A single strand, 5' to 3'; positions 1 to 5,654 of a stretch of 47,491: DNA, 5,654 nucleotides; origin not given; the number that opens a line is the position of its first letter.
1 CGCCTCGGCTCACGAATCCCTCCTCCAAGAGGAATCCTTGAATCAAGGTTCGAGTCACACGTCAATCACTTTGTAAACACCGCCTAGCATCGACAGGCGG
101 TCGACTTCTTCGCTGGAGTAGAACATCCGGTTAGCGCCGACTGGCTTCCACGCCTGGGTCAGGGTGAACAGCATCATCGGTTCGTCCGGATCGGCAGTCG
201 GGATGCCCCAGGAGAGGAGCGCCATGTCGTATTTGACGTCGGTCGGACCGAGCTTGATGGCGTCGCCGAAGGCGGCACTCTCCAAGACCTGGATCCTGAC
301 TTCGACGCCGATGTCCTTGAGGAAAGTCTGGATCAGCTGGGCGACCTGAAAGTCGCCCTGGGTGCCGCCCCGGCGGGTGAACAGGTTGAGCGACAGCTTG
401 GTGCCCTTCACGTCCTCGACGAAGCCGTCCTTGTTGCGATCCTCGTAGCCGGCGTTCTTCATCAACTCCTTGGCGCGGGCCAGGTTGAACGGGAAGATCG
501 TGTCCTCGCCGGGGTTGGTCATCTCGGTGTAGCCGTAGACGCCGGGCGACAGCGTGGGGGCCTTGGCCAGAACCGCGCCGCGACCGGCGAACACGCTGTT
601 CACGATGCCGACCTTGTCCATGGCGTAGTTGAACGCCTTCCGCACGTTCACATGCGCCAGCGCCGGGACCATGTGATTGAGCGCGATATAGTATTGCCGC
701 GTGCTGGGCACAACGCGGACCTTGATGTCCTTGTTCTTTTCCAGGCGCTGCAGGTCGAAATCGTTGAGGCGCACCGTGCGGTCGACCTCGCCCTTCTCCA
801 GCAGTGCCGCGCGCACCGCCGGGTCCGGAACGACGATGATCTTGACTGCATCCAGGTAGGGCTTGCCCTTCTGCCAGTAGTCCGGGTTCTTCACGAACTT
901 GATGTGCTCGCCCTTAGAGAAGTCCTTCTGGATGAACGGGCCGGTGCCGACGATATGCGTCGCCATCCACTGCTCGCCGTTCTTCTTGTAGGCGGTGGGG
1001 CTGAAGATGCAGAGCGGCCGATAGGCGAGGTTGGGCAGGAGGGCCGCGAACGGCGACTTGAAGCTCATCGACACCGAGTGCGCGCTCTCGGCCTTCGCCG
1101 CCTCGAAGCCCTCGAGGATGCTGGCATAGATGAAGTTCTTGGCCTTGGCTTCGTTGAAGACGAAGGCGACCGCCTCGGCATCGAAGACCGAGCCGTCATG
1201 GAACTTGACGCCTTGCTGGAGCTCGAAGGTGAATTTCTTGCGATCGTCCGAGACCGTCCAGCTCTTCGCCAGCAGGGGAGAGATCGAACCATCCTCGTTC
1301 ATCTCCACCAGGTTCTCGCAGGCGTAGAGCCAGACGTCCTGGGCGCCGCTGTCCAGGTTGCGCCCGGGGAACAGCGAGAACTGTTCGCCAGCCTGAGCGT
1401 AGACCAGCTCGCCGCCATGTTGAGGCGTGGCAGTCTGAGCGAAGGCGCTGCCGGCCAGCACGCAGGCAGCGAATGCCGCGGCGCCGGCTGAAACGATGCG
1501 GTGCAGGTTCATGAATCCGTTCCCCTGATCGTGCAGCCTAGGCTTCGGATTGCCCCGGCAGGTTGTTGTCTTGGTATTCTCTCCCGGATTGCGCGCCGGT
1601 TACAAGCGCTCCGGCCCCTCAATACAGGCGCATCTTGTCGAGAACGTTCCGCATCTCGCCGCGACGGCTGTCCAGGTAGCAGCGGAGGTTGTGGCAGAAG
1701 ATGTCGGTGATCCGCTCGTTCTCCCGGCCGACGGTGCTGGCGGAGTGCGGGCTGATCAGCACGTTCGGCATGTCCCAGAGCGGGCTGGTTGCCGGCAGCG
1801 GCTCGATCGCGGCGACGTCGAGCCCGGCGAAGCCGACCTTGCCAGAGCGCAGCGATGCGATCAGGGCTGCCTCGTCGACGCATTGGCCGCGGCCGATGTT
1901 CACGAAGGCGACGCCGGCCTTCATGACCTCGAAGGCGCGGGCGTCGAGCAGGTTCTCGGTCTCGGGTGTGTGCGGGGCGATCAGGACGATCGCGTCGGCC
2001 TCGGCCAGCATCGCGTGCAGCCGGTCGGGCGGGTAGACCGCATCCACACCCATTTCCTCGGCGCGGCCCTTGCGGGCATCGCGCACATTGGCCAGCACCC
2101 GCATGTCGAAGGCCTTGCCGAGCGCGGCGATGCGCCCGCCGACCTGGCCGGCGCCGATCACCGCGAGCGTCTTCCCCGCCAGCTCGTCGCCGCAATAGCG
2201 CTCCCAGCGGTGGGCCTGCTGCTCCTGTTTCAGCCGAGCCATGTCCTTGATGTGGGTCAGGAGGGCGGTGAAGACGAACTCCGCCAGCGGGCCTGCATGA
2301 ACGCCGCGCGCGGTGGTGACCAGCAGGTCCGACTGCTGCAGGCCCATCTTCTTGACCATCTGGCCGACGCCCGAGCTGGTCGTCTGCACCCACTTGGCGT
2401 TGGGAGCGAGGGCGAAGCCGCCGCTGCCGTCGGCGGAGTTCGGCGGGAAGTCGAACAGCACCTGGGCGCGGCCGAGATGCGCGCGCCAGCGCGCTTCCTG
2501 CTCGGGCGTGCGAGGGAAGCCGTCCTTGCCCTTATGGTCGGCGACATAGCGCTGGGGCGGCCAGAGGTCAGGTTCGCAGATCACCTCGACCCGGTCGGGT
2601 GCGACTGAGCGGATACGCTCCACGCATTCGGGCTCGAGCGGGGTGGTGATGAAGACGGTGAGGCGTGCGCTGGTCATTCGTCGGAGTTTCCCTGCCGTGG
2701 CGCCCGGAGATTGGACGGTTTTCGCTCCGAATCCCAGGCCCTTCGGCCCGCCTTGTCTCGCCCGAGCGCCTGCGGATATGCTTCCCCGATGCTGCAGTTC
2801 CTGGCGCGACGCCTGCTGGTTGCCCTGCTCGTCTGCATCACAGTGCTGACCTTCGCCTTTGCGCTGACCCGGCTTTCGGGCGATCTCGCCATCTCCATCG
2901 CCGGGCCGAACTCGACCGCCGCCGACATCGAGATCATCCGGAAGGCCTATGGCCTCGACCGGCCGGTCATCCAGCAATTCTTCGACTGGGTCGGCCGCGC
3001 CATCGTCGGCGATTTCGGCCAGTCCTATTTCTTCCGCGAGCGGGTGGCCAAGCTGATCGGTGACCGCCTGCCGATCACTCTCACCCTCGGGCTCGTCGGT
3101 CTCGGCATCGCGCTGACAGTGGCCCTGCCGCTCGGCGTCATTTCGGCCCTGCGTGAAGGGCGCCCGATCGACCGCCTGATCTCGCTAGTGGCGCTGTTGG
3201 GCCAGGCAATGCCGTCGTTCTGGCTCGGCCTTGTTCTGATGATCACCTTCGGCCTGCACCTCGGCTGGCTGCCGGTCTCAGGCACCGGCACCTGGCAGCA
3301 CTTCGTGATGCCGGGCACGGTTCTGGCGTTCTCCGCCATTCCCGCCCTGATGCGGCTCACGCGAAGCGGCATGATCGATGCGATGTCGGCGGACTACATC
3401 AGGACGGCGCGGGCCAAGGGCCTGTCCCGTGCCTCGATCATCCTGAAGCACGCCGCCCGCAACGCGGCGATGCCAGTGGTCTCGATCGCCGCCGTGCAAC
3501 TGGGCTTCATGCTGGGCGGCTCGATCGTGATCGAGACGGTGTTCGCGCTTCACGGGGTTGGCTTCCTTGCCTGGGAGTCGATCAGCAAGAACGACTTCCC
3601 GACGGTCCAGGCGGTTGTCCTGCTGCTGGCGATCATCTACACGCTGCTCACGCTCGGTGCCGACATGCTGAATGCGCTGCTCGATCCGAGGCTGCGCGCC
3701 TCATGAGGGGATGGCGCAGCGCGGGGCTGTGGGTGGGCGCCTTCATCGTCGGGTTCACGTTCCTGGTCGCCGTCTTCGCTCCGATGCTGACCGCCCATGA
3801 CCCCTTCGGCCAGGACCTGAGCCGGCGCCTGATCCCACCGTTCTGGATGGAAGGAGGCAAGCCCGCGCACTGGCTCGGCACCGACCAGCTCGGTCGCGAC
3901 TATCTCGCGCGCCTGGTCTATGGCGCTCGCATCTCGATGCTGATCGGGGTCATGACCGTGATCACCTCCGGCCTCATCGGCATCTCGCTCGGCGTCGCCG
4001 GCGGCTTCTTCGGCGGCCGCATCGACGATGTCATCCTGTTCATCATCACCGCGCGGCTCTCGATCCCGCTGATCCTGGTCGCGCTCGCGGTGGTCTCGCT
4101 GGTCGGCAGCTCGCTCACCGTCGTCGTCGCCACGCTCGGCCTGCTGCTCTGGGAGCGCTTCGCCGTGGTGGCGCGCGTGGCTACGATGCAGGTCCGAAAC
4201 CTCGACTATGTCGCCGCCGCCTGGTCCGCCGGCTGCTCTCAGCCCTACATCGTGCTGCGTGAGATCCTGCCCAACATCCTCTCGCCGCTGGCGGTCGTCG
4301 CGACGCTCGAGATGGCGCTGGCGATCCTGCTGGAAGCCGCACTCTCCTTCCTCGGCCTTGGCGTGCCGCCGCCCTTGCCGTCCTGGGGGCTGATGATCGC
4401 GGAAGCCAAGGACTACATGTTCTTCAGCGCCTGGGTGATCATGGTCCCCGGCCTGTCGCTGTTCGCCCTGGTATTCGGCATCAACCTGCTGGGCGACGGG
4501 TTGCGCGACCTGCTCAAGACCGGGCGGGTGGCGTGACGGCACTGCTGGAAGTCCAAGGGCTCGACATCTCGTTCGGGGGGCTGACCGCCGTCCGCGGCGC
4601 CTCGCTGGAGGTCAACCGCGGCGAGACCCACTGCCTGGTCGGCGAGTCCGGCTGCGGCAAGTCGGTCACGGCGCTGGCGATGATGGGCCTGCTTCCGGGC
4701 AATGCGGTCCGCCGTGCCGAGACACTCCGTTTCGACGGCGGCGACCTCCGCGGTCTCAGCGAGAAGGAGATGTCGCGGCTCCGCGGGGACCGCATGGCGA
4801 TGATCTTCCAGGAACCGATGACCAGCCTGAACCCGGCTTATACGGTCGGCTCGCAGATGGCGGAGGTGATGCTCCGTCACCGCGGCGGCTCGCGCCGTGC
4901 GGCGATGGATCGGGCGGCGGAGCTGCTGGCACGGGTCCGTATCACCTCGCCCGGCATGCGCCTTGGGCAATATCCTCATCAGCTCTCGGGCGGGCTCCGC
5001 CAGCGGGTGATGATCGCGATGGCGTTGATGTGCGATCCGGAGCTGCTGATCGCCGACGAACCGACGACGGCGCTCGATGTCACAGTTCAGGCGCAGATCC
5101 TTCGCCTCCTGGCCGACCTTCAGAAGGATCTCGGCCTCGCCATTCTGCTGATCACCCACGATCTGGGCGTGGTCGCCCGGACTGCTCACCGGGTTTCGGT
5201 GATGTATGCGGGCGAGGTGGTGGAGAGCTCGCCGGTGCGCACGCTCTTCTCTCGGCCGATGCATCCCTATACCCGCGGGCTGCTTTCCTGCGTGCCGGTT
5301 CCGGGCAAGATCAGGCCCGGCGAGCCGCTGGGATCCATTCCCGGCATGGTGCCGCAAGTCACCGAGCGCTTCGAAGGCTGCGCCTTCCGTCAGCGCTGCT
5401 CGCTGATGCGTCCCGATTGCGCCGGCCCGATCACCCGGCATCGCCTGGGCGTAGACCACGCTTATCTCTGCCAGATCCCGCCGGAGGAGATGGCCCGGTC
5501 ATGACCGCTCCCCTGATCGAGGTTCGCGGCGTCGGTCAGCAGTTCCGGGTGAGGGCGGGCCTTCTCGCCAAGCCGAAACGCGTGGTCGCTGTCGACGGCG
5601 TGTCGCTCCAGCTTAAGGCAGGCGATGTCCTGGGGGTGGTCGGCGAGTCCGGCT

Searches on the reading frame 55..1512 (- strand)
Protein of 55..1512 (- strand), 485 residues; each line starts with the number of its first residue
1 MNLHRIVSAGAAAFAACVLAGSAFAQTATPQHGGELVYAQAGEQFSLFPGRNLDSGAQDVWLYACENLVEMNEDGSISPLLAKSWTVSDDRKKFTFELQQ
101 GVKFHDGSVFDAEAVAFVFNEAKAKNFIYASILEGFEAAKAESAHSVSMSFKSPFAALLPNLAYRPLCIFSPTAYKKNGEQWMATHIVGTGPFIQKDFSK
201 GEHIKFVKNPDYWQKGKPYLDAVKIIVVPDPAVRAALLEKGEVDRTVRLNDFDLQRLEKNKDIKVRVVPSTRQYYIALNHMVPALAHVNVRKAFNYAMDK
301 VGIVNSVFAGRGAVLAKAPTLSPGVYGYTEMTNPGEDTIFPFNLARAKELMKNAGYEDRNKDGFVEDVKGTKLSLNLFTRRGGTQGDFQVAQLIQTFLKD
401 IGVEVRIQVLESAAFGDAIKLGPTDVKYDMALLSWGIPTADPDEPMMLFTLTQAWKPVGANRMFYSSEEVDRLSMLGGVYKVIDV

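Call 22: search_protein_families(library=pfam, proteins=[window:55-1512:-], max_evalue=0.00001)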
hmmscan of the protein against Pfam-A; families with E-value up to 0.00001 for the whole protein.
window:55-1512:- (485 aa): 1 family
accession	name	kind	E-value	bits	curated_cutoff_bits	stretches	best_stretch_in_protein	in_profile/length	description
PF00496.27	SBP_bac_5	-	2e-87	294.2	32.4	1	77-454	2-365/368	Bacterial extracellular solute-binding proteins, family 5 Middle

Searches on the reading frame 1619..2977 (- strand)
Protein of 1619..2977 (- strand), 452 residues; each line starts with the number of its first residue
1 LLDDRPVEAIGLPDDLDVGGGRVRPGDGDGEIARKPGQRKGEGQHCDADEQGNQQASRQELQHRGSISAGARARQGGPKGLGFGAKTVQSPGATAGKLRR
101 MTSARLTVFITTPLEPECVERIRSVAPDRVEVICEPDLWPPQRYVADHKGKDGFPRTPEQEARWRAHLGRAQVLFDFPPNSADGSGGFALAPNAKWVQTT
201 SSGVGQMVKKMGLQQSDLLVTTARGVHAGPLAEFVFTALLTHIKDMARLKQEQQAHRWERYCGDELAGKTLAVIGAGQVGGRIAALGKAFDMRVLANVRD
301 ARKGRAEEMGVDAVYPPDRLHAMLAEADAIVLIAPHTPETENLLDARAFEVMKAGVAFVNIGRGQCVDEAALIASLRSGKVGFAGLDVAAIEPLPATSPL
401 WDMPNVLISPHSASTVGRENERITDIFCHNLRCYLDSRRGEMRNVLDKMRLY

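Call 22: search_protein_families(library=pfam, proteins=[window:1619-2977:-], max_evalue=0.00001)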
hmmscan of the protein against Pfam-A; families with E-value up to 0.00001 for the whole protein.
window:1619-2977:- (452 aa): 1 family
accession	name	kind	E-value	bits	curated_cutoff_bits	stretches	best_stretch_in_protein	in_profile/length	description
PF02826.25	2-Hacid_dh_C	-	4.4e-51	173.2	25.1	1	237-413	2-178/178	D-isomer specific 2-hydroxyacid dehydrogenase, NAD binding domain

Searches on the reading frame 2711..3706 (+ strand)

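Call 23: search_protein_families(library=pfam, proteins=[window:2711-3706:+], max_evalue=0.00001)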
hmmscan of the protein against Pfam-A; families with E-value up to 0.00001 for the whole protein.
window:2711-3706:+ (331 aa): 2 families
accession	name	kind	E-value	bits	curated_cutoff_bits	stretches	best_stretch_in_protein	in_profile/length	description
PF00528.27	BPD_transp_1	-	7.7e-39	133.8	26.4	1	138-329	1-183/184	Binding-protein-dependent transport system inner membrane component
PF19300.4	BPD_transp_1_N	-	1.3e-13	51.5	23.8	1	27-126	1-113/114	Binding-prot-dependent transport system membrane comp, N-term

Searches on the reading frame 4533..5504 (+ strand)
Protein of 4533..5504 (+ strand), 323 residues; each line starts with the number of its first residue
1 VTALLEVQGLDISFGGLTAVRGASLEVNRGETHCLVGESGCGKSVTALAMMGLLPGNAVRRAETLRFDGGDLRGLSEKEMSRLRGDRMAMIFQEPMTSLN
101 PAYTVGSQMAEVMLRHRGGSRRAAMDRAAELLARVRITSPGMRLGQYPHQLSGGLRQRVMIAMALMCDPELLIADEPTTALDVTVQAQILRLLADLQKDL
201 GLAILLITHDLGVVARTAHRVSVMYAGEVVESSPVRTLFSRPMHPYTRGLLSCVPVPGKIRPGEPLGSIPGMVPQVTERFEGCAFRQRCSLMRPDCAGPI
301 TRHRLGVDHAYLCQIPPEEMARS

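Call 22: search_protein_families(library=pfam, proteins=[window:4533-5504:+], max_evalue=0.00001)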
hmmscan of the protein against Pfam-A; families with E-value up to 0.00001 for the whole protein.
window:4533-5504:+ (323 aa): 3 families
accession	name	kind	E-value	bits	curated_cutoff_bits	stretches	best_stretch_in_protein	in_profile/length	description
PF00005.33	ABC_tran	-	2.3e-27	96.7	25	1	21-179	2-137/137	ABC transporter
PF08352.17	oligo_HPY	-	4.5e-17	62.6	27.1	1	230-296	1-65/65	Oligopeptide/dipeptide transporter, C-terminal region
PF13304.12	AAA_21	-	3.7e-06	27.6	27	0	135-214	222-303/304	AAA domain, putative AbiEii toxin, Type IV TA system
